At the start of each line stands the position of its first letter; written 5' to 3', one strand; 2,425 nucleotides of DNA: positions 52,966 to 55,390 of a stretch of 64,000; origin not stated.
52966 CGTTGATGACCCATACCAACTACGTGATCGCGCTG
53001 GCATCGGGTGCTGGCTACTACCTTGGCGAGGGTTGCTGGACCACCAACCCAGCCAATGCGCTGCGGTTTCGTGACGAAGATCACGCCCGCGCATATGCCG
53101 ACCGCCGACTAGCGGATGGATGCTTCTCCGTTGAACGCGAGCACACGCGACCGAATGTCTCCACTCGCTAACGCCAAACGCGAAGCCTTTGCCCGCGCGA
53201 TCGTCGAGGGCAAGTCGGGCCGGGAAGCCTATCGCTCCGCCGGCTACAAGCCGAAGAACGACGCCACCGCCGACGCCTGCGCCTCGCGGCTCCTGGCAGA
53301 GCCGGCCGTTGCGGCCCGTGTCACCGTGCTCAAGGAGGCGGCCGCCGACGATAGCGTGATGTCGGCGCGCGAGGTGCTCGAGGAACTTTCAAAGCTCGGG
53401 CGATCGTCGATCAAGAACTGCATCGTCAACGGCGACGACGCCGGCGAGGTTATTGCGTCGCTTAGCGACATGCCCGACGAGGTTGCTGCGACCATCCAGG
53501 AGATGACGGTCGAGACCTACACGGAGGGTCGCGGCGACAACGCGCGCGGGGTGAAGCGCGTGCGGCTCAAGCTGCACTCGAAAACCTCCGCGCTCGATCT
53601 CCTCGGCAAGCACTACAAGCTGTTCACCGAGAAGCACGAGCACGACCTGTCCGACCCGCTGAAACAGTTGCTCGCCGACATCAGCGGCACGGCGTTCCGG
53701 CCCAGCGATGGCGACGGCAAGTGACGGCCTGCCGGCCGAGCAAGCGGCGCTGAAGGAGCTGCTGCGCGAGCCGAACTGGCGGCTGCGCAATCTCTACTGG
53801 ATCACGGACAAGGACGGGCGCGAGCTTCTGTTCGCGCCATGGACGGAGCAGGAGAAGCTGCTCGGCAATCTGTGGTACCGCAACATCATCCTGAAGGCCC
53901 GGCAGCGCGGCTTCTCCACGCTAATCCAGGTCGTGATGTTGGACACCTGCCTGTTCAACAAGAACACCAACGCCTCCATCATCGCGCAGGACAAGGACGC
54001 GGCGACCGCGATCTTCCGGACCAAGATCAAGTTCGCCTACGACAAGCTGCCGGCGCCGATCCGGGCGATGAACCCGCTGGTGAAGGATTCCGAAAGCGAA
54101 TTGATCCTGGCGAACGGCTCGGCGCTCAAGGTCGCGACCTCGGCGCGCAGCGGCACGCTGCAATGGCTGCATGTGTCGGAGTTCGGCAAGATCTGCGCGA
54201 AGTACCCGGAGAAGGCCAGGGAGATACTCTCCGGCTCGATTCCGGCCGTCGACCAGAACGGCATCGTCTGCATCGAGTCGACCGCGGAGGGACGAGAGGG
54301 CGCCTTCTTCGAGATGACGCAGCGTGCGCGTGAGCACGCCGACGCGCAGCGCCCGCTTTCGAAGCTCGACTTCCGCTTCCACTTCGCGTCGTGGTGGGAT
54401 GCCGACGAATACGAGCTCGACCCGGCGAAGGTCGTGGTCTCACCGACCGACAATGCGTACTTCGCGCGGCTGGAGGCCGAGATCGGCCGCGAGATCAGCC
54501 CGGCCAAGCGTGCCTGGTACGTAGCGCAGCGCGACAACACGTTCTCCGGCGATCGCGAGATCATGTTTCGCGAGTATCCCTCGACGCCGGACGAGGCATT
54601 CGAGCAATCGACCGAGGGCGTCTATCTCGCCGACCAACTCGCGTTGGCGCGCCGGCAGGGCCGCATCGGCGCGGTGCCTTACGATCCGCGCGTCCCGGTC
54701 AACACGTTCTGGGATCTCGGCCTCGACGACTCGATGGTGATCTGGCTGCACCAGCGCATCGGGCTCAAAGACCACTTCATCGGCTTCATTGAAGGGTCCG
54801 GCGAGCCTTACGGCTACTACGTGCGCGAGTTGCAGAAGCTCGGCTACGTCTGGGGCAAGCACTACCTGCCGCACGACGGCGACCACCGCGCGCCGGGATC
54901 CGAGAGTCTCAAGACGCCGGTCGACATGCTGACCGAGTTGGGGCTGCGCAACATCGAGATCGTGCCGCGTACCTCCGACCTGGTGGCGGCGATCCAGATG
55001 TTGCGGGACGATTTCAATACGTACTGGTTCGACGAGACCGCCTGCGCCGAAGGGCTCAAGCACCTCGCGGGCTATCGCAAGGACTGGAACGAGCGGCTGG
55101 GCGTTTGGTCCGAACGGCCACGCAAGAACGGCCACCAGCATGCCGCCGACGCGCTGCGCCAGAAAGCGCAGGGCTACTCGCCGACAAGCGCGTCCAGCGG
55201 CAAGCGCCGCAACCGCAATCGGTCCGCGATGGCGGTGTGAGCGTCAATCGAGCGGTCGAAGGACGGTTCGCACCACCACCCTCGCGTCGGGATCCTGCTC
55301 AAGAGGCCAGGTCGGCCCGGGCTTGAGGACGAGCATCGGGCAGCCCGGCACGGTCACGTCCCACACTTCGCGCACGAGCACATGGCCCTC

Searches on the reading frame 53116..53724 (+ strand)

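Call 32: search_protein_families(library=phrogs, proteins=[window:53116-53724:+], max_evalue=0.001)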
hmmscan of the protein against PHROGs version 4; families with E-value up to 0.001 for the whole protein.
window:53116-53724:+ (202 aa): 5 families
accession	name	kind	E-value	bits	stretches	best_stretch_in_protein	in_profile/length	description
phrog_51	-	head and packaging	2.1e-29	104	1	8-181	79-225/261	terminase small subunit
phrog_1595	-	head and packaging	9.7e-11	43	1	20-119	6-110/164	terminase small subunit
phrog_2606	-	head and packaging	5.2e-08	33.6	1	38-175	109-252/310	terminase small subunit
phrog_641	-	head and packaging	3.1e-07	32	1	20-80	5-62/162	terminase small subunit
phrog_32222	-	unknown function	1.2e-05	26.1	1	9-92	83-162/241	-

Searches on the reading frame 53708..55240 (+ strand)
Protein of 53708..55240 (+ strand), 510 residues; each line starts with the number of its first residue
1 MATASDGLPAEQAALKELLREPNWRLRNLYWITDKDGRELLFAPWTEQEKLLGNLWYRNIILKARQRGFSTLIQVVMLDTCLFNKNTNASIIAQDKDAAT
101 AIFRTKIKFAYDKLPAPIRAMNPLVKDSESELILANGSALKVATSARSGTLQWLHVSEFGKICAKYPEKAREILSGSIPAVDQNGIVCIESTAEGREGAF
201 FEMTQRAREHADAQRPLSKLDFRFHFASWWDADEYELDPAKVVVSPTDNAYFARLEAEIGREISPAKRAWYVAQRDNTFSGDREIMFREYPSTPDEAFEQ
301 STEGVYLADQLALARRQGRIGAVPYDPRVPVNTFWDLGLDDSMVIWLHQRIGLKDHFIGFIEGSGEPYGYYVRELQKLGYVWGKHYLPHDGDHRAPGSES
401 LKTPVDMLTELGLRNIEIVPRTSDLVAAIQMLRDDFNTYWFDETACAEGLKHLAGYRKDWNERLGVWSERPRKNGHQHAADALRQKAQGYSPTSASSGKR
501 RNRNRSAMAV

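Call 32: search_protein_families(library=phrogs, proteins=[window:53708-55240:+], max_evalue=0.001)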
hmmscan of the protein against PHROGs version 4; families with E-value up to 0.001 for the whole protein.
window:53708-55240:+ (510 aa): 5 families
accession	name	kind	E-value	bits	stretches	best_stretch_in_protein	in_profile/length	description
phrog_26724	-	unknown function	1.3e-67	228.1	1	15-201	6-191/192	-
phrog_2472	-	unknown function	1.3e-56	193.3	1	192-487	10-305/324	-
phrog_2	-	head and packaging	3.8e-23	83.1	1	24-483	256-585/807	terminase large subunit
phrog_38407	-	unknown function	2e-15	57.6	1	190-310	6-124/370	-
phrog_5989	-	head and packaging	0.00013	22.2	1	59-116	159-215/347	terminase large subunit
